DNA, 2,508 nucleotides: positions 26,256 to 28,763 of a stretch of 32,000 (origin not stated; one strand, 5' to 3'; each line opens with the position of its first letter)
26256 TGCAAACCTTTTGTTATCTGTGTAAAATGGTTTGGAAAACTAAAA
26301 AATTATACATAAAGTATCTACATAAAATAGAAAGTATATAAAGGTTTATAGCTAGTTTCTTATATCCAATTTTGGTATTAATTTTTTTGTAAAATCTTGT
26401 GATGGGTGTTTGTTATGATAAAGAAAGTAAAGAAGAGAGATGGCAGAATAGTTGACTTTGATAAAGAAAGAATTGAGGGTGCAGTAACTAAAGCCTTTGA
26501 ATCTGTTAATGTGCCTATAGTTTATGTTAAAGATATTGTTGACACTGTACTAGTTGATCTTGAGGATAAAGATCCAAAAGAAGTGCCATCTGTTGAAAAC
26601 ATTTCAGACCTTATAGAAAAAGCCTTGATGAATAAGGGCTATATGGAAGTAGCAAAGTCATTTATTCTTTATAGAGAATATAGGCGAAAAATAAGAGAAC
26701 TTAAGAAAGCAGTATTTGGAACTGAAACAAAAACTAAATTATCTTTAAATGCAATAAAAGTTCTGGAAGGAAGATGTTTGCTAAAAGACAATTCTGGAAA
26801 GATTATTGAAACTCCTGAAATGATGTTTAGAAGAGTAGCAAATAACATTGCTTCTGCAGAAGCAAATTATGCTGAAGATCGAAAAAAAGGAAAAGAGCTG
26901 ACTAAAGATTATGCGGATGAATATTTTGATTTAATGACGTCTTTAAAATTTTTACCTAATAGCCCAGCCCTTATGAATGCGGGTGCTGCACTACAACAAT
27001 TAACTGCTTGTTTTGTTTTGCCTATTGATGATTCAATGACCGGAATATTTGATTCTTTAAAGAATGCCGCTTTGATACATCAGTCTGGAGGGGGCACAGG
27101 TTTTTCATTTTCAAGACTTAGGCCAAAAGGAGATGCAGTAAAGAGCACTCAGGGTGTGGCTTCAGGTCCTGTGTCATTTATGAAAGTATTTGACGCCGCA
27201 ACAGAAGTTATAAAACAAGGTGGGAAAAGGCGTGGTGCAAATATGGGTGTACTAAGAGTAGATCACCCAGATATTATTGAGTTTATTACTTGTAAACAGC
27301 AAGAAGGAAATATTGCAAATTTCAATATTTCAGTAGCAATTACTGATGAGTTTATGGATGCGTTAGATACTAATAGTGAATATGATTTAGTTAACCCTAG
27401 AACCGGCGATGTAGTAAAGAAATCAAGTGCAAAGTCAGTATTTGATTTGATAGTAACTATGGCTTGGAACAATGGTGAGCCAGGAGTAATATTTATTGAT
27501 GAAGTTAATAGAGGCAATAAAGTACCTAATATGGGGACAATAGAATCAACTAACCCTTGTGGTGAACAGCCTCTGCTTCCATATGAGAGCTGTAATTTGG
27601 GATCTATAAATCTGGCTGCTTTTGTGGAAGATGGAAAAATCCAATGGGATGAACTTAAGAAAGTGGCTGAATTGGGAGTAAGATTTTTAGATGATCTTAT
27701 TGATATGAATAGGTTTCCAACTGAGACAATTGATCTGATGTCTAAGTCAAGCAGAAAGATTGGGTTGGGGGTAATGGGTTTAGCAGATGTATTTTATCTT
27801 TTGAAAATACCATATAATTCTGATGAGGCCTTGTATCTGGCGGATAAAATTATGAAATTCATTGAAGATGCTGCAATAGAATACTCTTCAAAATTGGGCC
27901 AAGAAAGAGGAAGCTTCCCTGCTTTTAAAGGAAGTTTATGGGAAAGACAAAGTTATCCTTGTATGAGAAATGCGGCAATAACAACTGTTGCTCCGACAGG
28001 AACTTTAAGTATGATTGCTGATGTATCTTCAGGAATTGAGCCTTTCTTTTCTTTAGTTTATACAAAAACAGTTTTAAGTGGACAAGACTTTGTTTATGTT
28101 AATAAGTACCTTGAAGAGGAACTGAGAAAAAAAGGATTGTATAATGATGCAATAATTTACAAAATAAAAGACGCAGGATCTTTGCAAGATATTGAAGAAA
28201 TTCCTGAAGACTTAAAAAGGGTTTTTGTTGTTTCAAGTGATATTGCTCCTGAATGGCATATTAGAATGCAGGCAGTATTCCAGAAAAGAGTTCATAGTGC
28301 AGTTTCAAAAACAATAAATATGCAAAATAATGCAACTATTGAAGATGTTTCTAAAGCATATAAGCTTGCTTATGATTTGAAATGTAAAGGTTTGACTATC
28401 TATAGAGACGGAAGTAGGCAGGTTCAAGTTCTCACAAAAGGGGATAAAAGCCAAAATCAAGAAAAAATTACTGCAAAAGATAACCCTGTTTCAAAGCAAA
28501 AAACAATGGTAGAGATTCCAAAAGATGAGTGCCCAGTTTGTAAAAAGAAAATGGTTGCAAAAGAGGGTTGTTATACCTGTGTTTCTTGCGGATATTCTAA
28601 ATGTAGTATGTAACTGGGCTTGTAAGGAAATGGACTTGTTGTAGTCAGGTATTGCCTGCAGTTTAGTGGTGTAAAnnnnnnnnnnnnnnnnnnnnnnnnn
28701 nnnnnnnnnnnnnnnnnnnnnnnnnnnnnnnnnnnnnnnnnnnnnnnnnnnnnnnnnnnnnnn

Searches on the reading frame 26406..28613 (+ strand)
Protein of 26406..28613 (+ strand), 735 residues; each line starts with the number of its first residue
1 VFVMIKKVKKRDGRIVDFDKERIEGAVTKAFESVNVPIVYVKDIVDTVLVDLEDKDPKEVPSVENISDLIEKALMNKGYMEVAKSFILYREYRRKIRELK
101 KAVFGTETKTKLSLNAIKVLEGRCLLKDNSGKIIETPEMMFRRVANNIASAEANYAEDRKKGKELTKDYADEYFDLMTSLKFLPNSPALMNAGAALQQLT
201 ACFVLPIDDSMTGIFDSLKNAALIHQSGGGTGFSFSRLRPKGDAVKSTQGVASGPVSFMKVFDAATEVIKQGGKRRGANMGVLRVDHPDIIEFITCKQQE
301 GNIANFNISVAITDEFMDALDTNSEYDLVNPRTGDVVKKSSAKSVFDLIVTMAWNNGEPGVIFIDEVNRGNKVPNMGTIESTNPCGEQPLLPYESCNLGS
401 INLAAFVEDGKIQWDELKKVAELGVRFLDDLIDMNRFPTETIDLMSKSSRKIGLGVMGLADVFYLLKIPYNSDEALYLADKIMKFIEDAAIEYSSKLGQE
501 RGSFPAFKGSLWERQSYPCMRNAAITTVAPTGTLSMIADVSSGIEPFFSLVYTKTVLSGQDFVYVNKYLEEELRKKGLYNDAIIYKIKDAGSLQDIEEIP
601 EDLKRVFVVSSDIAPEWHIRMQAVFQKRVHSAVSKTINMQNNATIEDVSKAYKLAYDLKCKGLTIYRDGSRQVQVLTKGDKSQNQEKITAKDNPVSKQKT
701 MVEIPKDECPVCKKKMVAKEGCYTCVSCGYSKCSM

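Call 6: search_protein_families(library=pfam, proteins=[window:26406-28613:+], max_evalue=0.01)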
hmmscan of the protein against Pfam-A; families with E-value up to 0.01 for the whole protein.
window:26406-28613:+ (735 aa): 3 families
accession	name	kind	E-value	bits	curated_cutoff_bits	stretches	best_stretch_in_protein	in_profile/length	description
PF02867.20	Ribonuc_red_lgC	-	1.8e-141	472.8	23.9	2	201-515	2-347/523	Ribonucleotide reductase, barrel domain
PF00317.26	Ribonuc_red_lgN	-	1.7e-24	86.1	28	1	111-196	2-76/77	Ribonucleotide reductase, all-alpha domain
PF03477.21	ATP-cone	-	4.5e-20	72.4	25.8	1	7-94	2-87/88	ATP cone domain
